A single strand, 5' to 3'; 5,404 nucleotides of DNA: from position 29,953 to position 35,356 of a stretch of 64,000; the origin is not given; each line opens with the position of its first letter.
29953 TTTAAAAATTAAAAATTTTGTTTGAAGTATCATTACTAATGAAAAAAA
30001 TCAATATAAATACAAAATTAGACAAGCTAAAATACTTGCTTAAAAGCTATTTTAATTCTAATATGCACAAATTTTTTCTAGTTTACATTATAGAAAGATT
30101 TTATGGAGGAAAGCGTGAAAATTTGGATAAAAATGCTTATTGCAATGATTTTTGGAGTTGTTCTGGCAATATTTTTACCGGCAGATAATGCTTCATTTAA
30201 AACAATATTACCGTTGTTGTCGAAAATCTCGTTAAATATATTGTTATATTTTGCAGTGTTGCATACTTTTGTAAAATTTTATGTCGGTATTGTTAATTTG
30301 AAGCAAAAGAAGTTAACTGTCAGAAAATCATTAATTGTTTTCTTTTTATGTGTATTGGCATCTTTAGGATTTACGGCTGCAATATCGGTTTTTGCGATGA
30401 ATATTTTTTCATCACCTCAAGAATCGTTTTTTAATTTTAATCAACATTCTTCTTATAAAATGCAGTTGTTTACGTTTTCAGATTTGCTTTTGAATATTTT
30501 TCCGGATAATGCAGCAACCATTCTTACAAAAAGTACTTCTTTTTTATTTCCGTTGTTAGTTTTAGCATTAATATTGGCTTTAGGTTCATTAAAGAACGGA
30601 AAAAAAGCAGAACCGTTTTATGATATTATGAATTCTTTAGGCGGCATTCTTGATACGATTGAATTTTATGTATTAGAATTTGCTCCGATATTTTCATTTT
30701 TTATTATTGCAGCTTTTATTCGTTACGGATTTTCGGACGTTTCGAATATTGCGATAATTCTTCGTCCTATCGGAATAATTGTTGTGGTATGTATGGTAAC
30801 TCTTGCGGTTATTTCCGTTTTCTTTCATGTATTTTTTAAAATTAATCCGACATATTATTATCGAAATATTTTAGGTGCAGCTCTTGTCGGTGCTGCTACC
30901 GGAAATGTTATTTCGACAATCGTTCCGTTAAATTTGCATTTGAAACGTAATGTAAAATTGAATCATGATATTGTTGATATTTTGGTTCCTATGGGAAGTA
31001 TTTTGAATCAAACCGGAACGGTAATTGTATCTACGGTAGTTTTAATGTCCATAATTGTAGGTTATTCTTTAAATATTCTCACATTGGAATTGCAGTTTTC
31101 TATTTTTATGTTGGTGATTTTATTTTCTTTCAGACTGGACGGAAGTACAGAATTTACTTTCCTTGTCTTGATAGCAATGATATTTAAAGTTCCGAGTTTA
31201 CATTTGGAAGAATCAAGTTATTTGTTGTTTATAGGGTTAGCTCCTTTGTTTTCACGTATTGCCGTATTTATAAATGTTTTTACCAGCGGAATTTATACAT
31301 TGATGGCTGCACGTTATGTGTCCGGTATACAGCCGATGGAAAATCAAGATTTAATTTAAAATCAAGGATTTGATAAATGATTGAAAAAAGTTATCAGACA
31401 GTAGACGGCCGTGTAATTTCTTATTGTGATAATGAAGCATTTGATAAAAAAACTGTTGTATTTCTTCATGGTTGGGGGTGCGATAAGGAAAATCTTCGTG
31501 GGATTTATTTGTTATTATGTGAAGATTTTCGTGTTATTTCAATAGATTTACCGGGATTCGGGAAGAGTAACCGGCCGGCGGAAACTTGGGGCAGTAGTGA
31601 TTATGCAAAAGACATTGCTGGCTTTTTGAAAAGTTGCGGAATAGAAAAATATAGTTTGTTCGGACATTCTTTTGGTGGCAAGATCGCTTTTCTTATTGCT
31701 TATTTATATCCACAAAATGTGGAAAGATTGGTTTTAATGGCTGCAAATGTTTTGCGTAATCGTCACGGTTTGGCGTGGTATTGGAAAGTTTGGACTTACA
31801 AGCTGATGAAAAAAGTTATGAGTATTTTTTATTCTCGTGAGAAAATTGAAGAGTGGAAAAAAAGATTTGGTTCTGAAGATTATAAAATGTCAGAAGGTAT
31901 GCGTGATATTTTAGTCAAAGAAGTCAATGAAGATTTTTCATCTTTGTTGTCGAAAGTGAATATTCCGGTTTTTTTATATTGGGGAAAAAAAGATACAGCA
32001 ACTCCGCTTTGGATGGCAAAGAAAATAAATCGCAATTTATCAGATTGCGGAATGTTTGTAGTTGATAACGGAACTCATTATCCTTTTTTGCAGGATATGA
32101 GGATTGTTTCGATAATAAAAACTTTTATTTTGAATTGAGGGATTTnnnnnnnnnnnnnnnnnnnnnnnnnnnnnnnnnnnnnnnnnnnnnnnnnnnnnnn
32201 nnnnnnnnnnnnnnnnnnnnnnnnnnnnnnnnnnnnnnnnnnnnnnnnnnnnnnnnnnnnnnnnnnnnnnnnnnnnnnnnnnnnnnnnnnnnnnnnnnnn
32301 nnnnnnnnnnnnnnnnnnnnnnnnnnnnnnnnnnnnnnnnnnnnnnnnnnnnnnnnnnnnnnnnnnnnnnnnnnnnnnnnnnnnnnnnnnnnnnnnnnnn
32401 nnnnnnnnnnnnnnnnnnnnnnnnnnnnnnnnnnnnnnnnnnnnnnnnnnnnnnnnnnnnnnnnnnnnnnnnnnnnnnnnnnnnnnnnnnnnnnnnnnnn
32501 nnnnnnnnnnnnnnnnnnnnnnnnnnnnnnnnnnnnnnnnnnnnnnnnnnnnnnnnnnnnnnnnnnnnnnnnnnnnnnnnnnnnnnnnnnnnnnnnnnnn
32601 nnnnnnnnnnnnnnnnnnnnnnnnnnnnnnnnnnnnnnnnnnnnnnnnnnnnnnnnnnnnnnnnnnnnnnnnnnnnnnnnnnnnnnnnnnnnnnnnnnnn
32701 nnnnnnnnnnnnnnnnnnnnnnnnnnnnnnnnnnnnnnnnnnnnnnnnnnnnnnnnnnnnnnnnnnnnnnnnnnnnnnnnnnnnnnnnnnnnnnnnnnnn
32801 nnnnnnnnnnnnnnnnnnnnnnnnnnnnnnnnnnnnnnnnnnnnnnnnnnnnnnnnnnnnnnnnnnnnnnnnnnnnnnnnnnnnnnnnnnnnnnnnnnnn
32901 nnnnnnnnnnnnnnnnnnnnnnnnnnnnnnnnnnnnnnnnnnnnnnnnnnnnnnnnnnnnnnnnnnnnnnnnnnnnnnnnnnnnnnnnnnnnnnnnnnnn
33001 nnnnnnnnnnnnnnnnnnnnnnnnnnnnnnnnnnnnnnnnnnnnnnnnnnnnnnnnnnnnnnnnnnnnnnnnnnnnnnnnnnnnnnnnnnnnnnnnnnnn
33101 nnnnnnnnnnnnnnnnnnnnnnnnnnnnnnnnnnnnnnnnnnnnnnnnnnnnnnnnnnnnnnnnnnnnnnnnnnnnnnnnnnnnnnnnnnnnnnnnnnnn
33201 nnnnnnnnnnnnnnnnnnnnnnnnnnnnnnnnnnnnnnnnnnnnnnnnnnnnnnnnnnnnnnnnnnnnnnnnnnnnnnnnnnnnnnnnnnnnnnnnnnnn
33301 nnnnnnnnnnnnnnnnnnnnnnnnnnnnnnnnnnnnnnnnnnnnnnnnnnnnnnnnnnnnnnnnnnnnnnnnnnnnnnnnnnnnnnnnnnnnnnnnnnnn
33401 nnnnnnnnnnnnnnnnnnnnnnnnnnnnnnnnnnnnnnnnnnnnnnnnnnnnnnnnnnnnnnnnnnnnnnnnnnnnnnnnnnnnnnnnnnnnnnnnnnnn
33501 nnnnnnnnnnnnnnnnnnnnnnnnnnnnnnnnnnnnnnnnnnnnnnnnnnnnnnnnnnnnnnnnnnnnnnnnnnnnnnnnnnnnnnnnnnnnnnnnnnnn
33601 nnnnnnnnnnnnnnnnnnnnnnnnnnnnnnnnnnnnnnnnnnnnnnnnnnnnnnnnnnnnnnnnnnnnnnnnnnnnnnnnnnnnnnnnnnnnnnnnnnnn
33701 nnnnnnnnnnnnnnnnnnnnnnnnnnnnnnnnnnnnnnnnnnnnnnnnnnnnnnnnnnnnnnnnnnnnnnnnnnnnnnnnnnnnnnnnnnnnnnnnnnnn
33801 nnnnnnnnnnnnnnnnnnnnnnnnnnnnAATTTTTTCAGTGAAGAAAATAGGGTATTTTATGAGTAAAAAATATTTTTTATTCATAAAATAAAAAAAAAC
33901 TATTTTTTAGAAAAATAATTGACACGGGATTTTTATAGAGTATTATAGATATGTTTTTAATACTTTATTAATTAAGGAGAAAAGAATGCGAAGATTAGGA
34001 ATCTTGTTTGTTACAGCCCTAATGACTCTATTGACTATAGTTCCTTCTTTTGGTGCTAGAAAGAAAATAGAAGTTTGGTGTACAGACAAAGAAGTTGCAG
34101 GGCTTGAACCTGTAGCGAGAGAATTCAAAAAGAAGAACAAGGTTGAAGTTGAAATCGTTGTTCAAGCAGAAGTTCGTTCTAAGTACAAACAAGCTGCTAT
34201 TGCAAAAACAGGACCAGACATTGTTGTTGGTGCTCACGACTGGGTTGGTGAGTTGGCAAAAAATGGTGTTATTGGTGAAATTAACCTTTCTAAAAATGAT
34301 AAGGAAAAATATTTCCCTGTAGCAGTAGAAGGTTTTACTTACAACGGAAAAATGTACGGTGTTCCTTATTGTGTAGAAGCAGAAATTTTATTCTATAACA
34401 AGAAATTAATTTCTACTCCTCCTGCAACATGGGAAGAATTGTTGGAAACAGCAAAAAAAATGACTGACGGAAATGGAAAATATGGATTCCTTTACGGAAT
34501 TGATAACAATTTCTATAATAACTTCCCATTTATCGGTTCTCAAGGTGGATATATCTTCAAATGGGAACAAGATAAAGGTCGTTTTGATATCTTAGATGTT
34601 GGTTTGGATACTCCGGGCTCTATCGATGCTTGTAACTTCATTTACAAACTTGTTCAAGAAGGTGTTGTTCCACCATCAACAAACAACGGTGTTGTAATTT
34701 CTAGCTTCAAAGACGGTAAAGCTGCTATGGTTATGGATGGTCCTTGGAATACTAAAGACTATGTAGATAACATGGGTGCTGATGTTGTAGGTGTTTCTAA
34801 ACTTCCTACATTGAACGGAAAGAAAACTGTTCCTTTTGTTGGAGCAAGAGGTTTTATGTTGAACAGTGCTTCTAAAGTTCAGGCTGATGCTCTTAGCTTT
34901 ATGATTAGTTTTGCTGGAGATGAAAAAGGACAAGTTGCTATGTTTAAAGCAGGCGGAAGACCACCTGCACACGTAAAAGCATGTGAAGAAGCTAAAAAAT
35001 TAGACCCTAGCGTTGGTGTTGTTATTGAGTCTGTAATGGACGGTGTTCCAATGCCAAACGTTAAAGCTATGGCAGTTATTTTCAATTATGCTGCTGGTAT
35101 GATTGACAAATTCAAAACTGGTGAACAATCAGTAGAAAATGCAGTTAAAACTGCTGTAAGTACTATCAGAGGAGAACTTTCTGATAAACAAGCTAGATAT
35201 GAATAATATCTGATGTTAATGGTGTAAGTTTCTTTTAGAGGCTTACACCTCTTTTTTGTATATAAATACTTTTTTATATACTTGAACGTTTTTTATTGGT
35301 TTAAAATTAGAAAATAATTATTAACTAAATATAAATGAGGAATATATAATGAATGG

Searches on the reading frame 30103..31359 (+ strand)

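Call 47: search_protein_families(library=pfam, proteins=[window:30103-31359:+], max_evalue=0.00001)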
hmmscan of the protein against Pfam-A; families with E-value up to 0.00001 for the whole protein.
window:30103-31359:+ (418 aa): 1 family
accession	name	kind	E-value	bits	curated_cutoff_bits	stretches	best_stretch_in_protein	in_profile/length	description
PF00375.23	SDF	-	4.2e-28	98.9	27.9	1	8-404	2-386/387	Sodium:dicarboxylate symporter family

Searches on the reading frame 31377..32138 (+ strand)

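Call 47: search_protein_families(library=pfam, proteins=[window:31377-32138:+], max_evalue=0.00001)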
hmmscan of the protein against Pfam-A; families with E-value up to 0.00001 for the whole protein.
window:31377-32138:+ (253 aa): 3 families
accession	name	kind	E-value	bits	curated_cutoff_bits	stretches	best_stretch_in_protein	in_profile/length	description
PF00561.26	Abhydrolase_1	-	7.6e-25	88.4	25.8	1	26-239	2-243/245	alpha/beta hydrolase fold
PF12697.13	Abhydrolase_6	-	1.3e-17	65.7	26.3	1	27-240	1-210/217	Alpha/beta hydrolase family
PF12146.15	Hydrolase_4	-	6.7e-16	58.8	27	1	24-234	4-232/239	Serine aminopeptidase, S33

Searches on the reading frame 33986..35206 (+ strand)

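Call 47: search_protein_families(library=pfam, proteins=[window:33986-35206:+], max_evalue=0.00001)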
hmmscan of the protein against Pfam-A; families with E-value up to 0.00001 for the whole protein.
window:33986-35206:+ (406 aa): 2 families
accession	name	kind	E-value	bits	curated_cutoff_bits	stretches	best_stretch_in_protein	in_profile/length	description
PF13416.11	SBP_bac_8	-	1.5e-39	136.9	27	1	44-330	3-263/279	Bacterial extracellular solute-binding protein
PF01547.30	SBP_bac_1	-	2.3e-32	113.7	26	1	39-307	9-298/307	Bacterial extracellular solute-binding protein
